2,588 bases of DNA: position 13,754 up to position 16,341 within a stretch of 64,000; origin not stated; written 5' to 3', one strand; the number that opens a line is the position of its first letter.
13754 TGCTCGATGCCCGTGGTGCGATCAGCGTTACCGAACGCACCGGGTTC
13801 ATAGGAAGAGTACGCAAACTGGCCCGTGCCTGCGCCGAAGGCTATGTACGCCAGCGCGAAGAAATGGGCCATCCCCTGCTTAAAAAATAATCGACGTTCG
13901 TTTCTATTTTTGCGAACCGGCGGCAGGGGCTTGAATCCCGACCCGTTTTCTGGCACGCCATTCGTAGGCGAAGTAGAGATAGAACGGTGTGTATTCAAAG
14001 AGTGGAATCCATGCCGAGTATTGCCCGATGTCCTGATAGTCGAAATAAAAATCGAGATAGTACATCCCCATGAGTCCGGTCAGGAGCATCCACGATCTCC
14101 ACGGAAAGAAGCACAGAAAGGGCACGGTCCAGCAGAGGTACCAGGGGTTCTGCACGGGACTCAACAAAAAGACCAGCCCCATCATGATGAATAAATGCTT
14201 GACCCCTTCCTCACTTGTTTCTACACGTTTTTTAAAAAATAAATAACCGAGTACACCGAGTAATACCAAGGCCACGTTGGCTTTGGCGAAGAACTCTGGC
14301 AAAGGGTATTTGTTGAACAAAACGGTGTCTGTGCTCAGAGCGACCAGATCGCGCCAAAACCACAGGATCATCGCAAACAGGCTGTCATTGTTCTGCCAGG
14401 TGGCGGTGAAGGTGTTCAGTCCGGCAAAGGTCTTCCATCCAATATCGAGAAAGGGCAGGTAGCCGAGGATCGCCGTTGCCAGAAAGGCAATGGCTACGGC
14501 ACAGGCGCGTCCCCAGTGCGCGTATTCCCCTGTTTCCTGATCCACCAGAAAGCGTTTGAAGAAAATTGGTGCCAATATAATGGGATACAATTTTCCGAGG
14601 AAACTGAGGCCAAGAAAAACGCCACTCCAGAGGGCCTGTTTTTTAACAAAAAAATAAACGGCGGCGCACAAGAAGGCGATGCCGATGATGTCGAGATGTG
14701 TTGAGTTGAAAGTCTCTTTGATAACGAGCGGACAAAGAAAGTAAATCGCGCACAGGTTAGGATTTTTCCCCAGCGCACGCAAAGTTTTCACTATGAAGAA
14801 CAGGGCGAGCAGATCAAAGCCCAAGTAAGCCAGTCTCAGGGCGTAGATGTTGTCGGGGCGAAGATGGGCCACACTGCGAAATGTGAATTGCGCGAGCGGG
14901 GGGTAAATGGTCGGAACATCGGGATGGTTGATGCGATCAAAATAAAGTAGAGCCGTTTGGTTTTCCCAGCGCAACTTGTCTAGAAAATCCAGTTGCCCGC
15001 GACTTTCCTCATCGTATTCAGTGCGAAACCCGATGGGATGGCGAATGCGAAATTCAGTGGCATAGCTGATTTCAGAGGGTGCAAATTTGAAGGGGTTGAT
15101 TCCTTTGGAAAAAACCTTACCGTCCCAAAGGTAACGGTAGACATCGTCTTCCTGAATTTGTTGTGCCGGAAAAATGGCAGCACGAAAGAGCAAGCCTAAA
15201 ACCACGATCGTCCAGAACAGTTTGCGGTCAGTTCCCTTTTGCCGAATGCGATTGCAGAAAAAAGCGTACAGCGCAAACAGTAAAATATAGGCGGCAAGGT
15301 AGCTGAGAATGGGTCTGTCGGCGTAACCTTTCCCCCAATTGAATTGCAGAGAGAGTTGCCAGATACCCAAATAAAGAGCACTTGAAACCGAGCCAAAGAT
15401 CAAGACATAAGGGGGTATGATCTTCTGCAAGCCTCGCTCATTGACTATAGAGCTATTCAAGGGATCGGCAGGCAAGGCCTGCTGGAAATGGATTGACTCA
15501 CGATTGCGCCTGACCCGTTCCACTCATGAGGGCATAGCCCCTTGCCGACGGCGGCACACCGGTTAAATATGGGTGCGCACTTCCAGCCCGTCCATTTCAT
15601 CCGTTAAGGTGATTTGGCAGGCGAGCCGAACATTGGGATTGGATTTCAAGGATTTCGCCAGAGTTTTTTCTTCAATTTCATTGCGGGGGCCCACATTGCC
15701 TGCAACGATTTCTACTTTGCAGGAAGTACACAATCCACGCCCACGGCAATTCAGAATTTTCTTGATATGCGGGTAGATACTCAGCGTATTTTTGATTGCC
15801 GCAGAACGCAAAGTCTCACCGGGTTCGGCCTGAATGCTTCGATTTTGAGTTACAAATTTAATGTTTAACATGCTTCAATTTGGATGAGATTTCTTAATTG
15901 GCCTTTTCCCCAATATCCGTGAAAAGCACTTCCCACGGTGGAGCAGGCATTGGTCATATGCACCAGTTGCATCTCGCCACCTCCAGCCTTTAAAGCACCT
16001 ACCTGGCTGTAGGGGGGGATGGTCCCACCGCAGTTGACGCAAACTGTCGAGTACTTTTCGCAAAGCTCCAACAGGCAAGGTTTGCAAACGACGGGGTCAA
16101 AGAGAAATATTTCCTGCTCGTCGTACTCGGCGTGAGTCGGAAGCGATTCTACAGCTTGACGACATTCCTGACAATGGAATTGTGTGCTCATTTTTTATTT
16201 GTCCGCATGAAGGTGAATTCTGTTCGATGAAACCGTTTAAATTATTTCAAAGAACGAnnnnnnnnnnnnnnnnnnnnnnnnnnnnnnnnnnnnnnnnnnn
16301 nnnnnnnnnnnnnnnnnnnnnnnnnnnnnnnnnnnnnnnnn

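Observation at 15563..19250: c-di-GMP-style signalling genes wired directly to MreB and to redox proteins in one gene string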

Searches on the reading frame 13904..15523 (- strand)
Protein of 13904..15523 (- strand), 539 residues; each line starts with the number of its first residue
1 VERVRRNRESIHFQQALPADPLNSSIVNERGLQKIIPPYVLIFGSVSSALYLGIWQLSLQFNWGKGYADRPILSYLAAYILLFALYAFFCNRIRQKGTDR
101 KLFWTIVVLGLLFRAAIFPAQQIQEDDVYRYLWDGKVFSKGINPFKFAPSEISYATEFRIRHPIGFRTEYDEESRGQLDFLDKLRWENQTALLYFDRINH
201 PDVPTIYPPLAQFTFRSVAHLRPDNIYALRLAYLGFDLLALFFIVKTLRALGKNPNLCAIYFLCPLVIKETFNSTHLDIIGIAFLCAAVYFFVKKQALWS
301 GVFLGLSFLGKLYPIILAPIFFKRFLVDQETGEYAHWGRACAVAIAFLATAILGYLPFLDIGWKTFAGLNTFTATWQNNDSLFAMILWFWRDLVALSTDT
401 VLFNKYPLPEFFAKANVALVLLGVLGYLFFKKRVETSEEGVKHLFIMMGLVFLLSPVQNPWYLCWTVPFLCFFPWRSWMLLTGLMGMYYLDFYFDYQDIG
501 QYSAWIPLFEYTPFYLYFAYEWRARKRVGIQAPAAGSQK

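Call 3: search_protein_families(library=pfam, proteins=[window:13904-15523:-], max_evalue=0.01)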
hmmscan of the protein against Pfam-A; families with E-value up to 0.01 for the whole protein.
window:13904-15523:- (539 aa): 1 family
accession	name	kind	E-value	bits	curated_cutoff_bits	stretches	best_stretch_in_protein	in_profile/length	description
PF09594.16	GT87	-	2e-09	38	25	1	206-456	2-237/237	Glycosyltransferase family 87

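Call 4: search_protein_families(library=ncbifam, proteins=[window:13904-15523:-], max_evalue=0.01)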
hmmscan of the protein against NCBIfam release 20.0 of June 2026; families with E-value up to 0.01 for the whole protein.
window:13904-15523:- (539 aa): 0 families

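Call 101: search_protein_families(library=padloc, proteins=[window:13904-15523:-], max_evalue=0.001)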
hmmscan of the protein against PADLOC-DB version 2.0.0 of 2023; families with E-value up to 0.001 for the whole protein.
window:13904-15523:- (539 aa): 0 families

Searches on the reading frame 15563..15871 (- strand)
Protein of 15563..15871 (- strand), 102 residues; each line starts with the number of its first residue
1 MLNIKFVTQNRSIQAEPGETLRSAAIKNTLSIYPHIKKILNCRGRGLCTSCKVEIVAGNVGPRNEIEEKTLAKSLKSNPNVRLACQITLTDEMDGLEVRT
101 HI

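Call 3: search_protein_families(library=pfam, proteins=[window:15563-15871:-], max_evalue=0.01)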
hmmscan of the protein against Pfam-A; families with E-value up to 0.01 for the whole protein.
window:15563-15871:- (102 aa): 2 families
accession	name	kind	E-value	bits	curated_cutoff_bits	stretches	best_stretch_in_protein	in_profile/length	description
PF00111.32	Fer2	-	3.1e-09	37.1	21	1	9-89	6-76/77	2Fe-2S iron-sulfur cluster binding domain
PF13510.11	Fer2_4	-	7.1e-05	23.2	22.8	1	4-93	4-75/82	2Fe-2S iron-sulfur cluster binding domain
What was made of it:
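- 15563..15871 (-): [2Fe-2S] ferredoxin whose gene overlaps the Cys-rich gene by 7 nt. Pfam Fer2 scores 37 bits against a cut-off of 21 (call 3).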

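Call 4: search_protein_families(library=ncbifam, proteins=[window:15563-15871:-], max_evalue=0.01)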
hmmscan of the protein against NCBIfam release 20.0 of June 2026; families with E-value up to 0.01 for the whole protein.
window:15563-15871:- (102 aa): 6 families
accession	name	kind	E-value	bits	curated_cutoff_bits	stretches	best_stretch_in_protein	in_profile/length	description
NF040756.1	corr_regen_AcsV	exception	4.4e-06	25.4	800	1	4-93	2-81/632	corrinoid activation/regeneration protein AcsV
TIGR02007.1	fdx_isc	equivalog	5.7e-06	26.5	132.1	1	5-93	10-94/110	ISC system 2Fe-2S type ferredoxin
TIGR01941.1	nqrF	equivalog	1.6e-05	24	295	1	9-94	40-117/405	NADH:ubiquinone reductase (Na(+)-transporting) subunit F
NF058606.1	GlBtMonoRdsGbcB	equivalog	2.2e-05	23.6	500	1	2-60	278-329/362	glycine betaine monooxygenase reductase subunit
NF040810.1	BenC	equivalog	0.0018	17.5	430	1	11-90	13-84/333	benzoate 1,2-dioxygenase electron transfer component BenC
NF041393.1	Frdxn_Halo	equivalog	0.0063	16.3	150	1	40-90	61-107/128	ferredoxin Fer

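Call 101: search_protein_families(library=padloc, proteins=[window:15563-15871:-], max_evalue=0.001)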
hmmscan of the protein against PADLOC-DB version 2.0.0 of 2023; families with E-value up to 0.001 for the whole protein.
window:15563-15871:- (102 aa): 0 families

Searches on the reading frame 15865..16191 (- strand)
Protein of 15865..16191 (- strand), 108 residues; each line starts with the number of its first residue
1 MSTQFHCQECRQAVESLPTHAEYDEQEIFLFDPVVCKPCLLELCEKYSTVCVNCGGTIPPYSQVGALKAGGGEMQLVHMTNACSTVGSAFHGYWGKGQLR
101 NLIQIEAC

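Call 3: search_protein_families(library=pfam, proteins=[window:15865-16191:-], max_evalue=0.01)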
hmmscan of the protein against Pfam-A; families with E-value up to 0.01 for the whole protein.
window:15865-16191:- (108 aa): 0 families

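Call 4: search_protein_families(library=ncbifam, proteins=[window:15865-16191:-], max_evalue=0.01)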
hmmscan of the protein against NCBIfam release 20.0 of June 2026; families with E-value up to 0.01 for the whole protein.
window:15865-16191:- (108 aa): 0 families
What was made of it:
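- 15865..16191 (-): Small protein (108 aa) with 9 invariant cysteines. It belongs to no curated family and is the tightest partner of MreB2 within Nitrospinia. It has no Pfam or NCBIfam family (calls 3, 4).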

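Call 59: search_protein_families(library=pfam, alignment_id=A4, max_evalue=1)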
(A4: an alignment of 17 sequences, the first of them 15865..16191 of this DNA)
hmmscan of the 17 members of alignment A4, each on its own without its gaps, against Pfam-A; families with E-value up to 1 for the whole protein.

A. member 1, window:15865-16191:- (108 aa): 2 families
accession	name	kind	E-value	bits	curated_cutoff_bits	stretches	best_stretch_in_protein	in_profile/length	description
PF12773.13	DZR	-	0.31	11.7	27.3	1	5-55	13-45/45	Double zinc ribbon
PF10601.15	zf-LITAF-like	-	0.73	10.5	23.8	0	2-58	3-66/70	LITAF-like zinc ribbon domain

B. families by the number of members that match (of 17 scanned): 33 families (the first 25 are shown)
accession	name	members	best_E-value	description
PF12773.13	DZR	11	0.00023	Double zinc ribbon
PF25207.1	DUF7837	8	0.006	Domain of unknown function (DUF7837)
PF24461.1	DUF7576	4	0.012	Family of unknown function (DUF7576)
PF23477.1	zf_Tbcl_2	4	0.034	Probable treble clef zinc finger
PF18439.7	zf_UBZ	4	0.034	Ubiquitin-Binding Zinc Finger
PF10601.15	zf-LITAF-like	3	0.071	LITAF-like zinc ribbon domain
PF23580.1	Znf_XAF1_N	3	0.097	XIAP-associated factor 1-like, N-terminal zinc finger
PF03604.18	Zn_ribbon_RPAB4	3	0.16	DNA directed RNA polymerase, 7 kDa subunit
PF18912.6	DZR_2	2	0.0074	Double zinc ribbon domain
PF13240.11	Zn_Ribbon_1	2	0.014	zinc-ribbon domain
PF16988.10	Vps36-NZF-N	2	0.022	Vacuolar protein sorting 36 NZF-N zinc-finger domain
PF06906.16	DUF1272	2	0.023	Protein of unknown function (DUF1272)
PF04810.20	zf-Sec23_Sec24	2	0.24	Sec23/Sec24 zinc finger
PF21326.4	KDM6_GATAL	1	0.012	KDM6, GATA-like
PF24273.1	TRASH_HVO_1752_C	1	0.014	HVO_1752, C-terminal TRASH domain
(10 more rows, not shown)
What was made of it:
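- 15865..16191 (-): Eleven of 17 orthologues give a weak 'double zinc ribbon' hit, best E-value 2.3e-4 and below the cut-off (call 59).
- On Zinc-ribbon proteins (for example PF12773, double zinc ribbon): Eleven of 17 orthologues hit DZR, with best E-value 2.3e-4; the window protein scores 11.7 bits against a cut-off of 27.3 (call 59).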

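Call 61: predict_structure(protein=window:15865-16191:-)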
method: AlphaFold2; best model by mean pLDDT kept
length: 108 residues; sequences in the alignment: 1
mean_pLDDT: 39.8   pTM: 0.36
mean pLDDT of the five models: 39.8, 37.2, 37.1, 36.8, 31.3
residues with pLDDT >= 90: 0; 70-90: 0; 50-70: 24; < 50: 84
segments of 3 or more residues with pLDDT < 50: 1-5, 18-30, 45-108
pLDDT, mean of each block of 10 residues (from residue 1): 52 55 42 54 47 36 28 27 31 28 38
secondary structure, 60 per line:
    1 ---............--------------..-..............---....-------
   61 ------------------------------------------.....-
elements in order: H4-15 H33-46 E50-53 E103-107
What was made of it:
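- On Zinc-ribbon proteins (for example PF12773, double zinc ribbon): The AF2 single-sequence model was unusable (call 61).
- The AF2 model of the Cys-rich protein failed (pLDDT 40, call 61), so its fold and metal are unknown.
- Tried and rejected: The single-sequence AF2 model of the Cys-rich protein was unusable, at pLDDT 39.8 (call 61).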

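Call 81: search_protein_representatives(protein=window:15865-16191:-)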
Query: 108 residues. Proteins with E-value up to 0.001 (for the whole library): 37; up to 1e-10: 11; up to 1e-30: 1. The best 37 are listed.
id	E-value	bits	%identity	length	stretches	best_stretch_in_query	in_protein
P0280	1.0e-36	141.8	59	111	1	5-108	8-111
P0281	1.8e-30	121.7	74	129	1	26-97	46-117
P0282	1.3e-24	102.8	64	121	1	37-108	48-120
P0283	7.5e-20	87.5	28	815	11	14-49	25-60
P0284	1.1e-18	83.7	61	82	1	6-66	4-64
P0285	1.3e-17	80.2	53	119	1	4-73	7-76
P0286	1.8e-17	79.8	52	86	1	5-69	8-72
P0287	1.6e-11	60.6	44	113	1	34-108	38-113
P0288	2.2e-11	60.2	39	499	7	15-46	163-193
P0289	5.9e-11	58.8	50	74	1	15-68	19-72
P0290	7.8e-11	58.4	67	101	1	64-108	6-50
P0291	1.1e-10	58.0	67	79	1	67-108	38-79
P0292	1.3e-10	57.7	40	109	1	29-103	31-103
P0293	2.9e-09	53.4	37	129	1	7-100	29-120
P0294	4.1e-09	52.9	42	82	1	45-108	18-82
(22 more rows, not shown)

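Call 101: search_protein_families(library=padloc, proteins=[window:15865-16191:-], max_evalue=0.001)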
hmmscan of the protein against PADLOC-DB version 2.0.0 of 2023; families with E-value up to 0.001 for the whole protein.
window:15865-16191:- (108 aa): 0 families
